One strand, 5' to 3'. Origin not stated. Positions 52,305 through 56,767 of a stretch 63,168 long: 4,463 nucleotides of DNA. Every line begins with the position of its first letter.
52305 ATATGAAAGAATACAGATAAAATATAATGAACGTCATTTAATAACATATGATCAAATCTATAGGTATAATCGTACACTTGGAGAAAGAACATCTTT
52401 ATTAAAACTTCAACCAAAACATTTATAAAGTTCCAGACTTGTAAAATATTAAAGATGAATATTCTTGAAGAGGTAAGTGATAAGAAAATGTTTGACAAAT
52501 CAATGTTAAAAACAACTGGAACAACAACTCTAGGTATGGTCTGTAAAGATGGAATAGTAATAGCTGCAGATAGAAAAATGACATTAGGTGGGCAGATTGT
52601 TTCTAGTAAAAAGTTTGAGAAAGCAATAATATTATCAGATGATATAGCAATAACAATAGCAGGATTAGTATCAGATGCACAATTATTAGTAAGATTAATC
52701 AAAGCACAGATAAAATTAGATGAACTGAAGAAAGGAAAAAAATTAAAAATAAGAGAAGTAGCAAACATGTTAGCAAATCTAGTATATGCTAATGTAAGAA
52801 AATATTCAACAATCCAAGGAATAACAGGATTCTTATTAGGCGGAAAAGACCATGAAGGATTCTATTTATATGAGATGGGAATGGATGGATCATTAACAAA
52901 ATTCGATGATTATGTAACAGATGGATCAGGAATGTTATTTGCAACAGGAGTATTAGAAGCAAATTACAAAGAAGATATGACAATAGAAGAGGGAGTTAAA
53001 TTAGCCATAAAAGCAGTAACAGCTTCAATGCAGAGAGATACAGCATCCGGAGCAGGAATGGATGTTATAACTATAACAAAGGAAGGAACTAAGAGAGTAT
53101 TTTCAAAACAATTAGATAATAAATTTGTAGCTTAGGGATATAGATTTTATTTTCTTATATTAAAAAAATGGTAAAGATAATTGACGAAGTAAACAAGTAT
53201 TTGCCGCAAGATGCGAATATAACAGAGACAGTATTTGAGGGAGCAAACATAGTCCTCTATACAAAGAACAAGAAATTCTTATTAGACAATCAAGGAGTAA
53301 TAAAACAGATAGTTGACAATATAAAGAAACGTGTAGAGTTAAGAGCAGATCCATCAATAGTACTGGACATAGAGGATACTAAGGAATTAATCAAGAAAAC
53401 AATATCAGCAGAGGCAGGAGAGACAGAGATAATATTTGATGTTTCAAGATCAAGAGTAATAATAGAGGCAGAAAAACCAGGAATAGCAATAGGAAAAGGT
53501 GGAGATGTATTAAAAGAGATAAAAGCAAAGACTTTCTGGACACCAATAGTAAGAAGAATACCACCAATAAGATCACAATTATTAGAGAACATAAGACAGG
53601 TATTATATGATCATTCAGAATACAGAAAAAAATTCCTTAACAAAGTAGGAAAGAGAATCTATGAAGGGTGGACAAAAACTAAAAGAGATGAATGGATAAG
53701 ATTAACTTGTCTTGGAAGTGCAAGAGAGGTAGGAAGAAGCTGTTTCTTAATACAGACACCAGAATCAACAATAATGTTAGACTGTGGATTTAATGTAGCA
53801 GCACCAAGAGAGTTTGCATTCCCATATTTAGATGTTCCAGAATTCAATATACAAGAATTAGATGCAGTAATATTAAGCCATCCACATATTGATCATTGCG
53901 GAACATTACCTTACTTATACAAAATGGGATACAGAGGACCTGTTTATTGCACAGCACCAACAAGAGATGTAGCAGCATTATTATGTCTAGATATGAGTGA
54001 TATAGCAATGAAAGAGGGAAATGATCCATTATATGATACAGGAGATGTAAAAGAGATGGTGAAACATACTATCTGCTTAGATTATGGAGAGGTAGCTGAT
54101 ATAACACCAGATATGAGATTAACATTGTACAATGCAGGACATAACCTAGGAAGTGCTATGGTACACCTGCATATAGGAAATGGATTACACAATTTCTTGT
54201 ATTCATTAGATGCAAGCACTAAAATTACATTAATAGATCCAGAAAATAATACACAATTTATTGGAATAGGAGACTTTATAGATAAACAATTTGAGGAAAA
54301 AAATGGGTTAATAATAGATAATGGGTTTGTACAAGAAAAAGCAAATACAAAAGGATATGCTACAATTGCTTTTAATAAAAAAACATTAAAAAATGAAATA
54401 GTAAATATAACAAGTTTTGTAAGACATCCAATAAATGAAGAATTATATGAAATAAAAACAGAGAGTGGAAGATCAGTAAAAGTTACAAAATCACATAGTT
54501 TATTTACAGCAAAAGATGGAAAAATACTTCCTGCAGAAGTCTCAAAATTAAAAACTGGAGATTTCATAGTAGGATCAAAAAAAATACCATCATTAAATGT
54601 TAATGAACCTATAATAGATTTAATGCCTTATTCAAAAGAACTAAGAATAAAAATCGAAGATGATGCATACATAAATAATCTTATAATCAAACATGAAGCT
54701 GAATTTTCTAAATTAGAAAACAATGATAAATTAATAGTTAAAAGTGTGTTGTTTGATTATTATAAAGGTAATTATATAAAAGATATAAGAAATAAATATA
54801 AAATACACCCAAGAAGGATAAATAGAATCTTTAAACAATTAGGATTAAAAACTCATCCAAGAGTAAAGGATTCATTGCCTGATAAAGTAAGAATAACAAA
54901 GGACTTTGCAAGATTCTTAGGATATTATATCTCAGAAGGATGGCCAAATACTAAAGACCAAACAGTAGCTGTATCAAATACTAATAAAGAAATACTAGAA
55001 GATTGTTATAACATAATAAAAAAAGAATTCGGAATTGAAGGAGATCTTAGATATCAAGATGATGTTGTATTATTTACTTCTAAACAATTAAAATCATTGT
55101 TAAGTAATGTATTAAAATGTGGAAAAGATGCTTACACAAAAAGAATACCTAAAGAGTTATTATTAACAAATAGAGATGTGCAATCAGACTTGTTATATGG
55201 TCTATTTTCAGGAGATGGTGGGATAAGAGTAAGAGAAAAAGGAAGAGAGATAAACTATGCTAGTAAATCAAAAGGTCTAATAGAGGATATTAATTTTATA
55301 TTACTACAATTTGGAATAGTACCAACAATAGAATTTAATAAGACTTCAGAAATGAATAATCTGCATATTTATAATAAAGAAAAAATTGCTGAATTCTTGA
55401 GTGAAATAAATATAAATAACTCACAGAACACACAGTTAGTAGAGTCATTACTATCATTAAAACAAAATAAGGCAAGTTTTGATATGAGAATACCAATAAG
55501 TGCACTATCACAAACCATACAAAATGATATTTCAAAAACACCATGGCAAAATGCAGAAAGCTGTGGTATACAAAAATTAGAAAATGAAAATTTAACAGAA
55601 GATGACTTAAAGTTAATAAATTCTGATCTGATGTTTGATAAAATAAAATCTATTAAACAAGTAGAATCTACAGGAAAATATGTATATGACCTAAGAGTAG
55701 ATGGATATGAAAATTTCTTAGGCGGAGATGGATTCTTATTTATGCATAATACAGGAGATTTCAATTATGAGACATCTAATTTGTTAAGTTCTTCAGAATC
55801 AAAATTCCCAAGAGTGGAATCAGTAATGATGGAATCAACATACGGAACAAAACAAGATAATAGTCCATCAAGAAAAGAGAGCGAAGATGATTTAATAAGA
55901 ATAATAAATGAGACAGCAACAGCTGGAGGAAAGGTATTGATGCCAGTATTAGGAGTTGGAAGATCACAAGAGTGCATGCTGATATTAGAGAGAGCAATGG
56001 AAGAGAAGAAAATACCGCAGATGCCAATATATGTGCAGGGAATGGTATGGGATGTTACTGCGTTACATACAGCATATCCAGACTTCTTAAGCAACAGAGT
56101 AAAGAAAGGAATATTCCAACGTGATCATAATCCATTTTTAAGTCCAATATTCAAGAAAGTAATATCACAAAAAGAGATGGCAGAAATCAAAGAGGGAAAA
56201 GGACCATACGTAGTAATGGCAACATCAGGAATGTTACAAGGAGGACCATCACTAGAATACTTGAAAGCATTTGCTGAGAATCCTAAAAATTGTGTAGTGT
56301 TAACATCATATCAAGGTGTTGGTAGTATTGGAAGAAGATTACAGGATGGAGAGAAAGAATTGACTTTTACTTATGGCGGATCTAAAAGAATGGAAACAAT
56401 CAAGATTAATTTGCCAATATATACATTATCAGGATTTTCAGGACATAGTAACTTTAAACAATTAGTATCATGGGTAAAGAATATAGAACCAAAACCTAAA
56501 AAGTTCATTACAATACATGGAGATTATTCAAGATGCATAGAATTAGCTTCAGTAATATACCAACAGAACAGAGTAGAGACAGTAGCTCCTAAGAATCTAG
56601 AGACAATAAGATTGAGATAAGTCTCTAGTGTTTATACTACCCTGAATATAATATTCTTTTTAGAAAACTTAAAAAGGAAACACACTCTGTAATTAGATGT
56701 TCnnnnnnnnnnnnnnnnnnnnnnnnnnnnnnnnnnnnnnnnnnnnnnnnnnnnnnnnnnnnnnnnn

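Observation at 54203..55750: Full-length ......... intein inserted in the catalytic metallo-beta-lactamase motif of aCPSF1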

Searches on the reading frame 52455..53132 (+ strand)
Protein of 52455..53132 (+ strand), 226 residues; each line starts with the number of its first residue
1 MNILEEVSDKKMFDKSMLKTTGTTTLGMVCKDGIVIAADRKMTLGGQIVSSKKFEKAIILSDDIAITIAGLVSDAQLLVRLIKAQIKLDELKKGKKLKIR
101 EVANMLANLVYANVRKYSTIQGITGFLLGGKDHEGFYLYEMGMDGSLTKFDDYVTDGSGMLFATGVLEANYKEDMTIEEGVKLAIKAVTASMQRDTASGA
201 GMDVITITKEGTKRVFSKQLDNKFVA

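Call 65: search_protein_families(library=pfam, proteins=[window:52455-53132:+], max_evalue=0.001)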
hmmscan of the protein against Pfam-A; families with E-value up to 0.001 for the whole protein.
window:52455-53132:+ (226 aa): 1 family
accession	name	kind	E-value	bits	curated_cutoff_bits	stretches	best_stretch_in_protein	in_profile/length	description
PF00227.31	Proteasome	-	4.1e-45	154.2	22.4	1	21-207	3-189/189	Proteasome subunit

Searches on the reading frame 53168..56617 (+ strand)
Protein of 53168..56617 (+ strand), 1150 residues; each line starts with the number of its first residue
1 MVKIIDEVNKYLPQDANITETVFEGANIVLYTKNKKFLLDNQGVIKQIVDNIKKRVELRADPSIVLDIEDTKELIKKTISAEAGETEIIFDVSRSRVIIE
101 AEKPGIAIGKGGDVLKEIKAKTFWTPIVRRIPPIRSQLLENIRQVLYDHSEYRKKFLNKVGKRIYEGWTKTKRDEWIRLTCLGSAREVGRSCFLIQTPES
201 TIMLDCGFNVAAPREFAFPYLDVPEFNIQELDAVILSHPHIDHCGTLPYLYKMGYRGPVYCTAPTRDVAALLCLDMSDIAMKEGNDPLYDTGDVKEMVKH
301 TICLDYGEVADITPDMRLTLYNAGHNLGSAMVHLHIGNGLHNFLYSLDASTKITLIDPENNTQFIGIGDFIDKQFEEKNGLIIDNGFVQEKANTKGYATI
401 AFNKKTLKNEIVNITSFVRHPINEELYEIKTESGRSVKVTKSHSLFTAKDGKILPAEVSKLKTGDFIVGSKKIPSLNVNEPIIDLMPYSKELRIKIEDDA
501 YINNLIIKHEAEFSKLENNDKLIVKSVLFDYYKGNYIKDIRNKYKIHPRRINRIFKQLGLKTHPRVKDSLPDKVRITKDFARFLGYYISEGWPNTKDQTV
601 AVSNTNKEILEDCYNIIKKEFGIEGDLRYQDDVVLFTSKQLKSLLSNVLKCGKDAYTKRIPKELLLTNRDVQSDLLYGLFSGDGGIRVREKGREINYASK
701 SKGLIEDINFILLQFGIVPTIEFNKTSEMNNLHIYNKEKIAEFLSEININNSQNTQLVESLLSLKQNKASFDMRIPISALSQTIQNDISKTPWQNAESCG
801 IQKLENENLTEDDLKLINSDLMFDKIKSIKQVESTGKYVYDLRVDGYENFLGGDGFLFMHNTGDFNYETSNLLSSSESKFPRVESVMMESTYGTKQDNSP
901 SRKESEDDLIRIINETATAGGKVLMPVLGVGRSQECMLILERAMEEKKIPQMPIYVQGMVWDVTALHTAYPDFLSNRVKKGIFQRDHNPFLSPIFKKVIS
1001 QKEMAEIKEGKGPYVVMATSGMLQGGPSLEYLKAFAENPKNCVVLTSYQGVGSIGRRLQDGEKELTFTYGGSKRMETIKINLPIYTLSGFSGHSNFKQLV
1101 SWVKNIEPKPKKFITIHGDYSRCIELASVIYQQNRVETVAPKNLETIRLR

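Call 4: search_protein_families(library=pfam, proteins=[window:53168-56617:+], max_evalue=0.1)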
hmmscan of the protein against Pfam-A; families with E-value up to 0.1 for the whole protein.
window:53168-56617:+ (1150 aa): 11 families
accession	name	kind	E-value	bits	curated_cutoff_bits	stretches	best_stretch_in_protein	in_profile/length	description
PF10996.14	Beta-Casp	-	3.4e-28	99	27.7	1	934-1058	2-120/120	Beta-Casp domain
PF14890.11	Intein_splicing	-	2.1e-24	86.5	35.8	1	390-861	14-155/155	Intein splicing domain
PF14528.11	LAGLIDADG_3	-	2.2e-21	76.4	22.5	2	672-748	3-82/82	LAGLIDADG-like domain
PF17214.9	KH_TffA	-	2.1e-17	63.3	22.6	1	3-64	6-67/68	Transcription termination factor FttA, KH domain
PF16661.11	Lactamase_B_6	-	3.5e-14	53.1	27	1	195-345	2-158/193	Metallo-beta-lactamase superfamily domain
PF00753.33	Lactamase_B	-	4e-13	50.2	22.7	1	188-251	4-64/196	Metallo-beta-lactamase superfamily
PF07521.17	RMMBL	-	4e-13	49.6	21.6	1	1078-1141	2-63/63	Zn-dependent metallo-hydrolase RNA specificity domain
PF12706.13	Lactamase_B_2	-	3.2e-09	37.1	27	1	201-269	2-70/200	Beta-lactamase superfamily domain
PF07650.23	KH_2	-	2.3e-05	24.6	22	1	73-121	4-53/78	KH domain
PF13483.12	Lactamase_B_3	-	0.0024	18.3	24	1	188-245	5-51/160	Beta-lactamase superfamily domain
PF23023.1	Anti-Pycsar_Apyc1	-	0.019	14.9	50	0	195-349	25-167/250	Anti-Pycsar protein Apyc1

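Call 5: search_protein_families(library=ncbifam, proteins=[window:53168-56617:+], max_evalue=0.1)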
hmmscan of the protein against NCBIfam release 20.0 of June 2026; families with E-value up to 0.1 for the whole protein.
window:53168-56617:+ (1150 aa): 31 families (the best 25 are shown)
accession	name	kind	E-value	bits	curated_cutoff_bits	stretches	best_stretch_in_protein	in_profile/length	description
TIGR03675.1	arCOG00543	equivalog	7.9e-247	820.5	580.2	2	3-364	3-362/631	beta-CASP ribonuclease aCPSF1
NF045584.1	cas14_MBL_CASP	equivalog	1.5e-79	268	800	2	861-1142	165-433/612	type VII CRISPR-associated protein Cas14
NF011491.0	PRK14898.1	equivalog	1.2e-38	132.8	783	1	348-863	78-545/860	DNA-directed RNA polymerase subunit A''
NF045703.1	rSAM_Tes_intein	exception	1.7e-31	108.9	1700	1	361-723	170-514/1040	tetraether lipid synthase Tes, intein-containing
NF011303.0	PRK14715.1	equivalog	3.1e-20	71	1585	1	383-741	929-1284/1627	DNA-directed DNA polymerase II large subunit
NF005852.0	PRK07773.1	equivalog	9.7e-18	63.8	780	2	651-854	591-821/886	replicative DNA helicase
NF011287.0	PRK14698.1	equivalog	4.2e-16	58.2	1238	2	572-862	381-670/1017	V-type ATP synthase subunit A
NF003159.0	PRK04132.1-4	equivalog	1.4e-12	46.5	999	3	578-768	178-349/852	replication factor C small subunit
NF038098.1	GyrA_w_intein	exception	1.3e-11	43.2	1850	1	639-862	301-538/1232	intein-containing DNA gyrase subunit A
TIGR01445.1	intein_Nterm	domain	2.5e-09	38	24.5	1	347-447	2-83/83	intein N-terminal splicing region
TIGR00649.1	MG423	subfamily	6.9e-08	31.3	400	1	178-264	2-92/546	RNase J family beta-CASP ribonuclease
NF011302.0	PRK14714.1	equivalog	2.6e-07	28.6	1791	1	350-472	936-1055/1350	DNA-directed DNA polymerase II large subunit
NF007072.0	PRK09519.1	equivalog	8.1e-07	27.8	1024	1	562-726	345-518/790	intein-containing recombinase RecA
NF047419.1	RNase_J1_RnjA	exception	1.9e-06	26.9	820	1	179-260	4-88/549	ribonuclease J1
NF008887.0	PRK11921.1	equivalog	4.7e-05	22.4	635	1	224-265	65-106/396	anaerobic nitric oxide reductase flavorubredoxin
TIGR01443.1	intein_Cterm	domain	5.9e-05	23.2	15.6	1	838-862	1-24/24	intein C-terminal splicing region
NF038162.1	RtcB_rel_intein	exception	0.0014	16.7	1150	1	398-467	122-187/961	intein-containing RtcB family protein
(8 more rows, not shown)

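Call 42: list_cluster_members(proteins=[window:53168-56617:+, P0128, P0129, P0130, P0008, P0026])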
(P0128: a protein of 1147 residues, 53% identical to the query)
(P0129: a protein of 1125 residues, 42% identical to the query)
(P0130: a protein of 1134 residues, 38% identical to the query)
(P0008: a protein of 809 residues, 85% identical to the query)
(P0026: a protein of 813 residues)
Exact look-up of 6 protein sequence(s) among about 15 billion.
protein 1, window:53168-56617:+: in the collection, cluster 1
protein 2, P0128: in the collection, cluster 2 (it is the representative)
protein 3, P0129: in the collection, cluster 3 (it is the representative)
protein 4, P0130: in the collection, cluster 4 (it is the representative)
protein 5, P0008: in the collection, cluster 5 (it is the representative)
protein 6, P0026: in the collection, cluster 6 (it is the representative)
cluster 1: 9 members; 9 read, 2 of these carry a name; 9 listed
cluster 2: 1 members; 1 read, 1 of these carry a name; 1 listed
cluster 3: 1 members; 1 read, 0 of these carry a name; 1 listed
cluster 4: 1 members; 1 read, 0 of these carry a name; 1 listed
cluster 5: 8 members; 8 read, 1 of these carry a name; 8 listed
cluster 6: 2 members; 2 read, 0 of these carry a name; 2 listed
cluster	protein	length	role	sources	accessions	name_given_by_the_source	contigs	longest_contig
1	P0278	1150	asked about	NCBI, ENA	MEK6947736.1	MAG: LAGLIDADG family homing endonuclease [Nanoarchaeota archaeon]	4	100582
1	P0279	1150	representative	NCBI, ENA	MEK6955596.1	MAG: LAGLIDADG family homing endonuclease [Nanoarchaeota archaeon]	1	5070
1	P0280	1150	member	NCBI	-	-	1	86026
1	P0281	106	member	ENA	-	-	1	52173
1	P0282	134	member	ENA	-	-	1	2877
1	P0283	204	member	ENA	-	-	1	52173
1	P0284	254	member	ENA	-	-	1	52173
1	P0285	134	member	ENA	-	-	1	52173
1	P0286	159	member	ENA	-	-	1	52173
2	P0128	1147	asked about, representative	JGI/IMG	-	predicted metal-dependent RNase/intein/homing endonuclease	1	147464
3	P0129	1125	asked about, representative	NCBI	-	-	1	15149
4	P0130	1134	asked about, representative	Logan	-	-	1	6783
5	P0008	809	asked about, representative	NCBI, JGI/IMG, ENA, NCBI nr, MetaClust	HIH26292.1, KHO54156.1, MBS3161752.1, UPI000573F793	MBL fold metallo-hydrolase [Candidatus Woesearchaeota archaeon] | MAG: hypothetical protein QT09_C0006G0076 [archaeon GW2011_AR18] | status=active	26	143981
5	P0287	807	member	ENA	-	-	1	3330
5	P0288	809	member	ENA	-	-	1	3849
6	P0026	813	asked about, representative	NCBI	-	-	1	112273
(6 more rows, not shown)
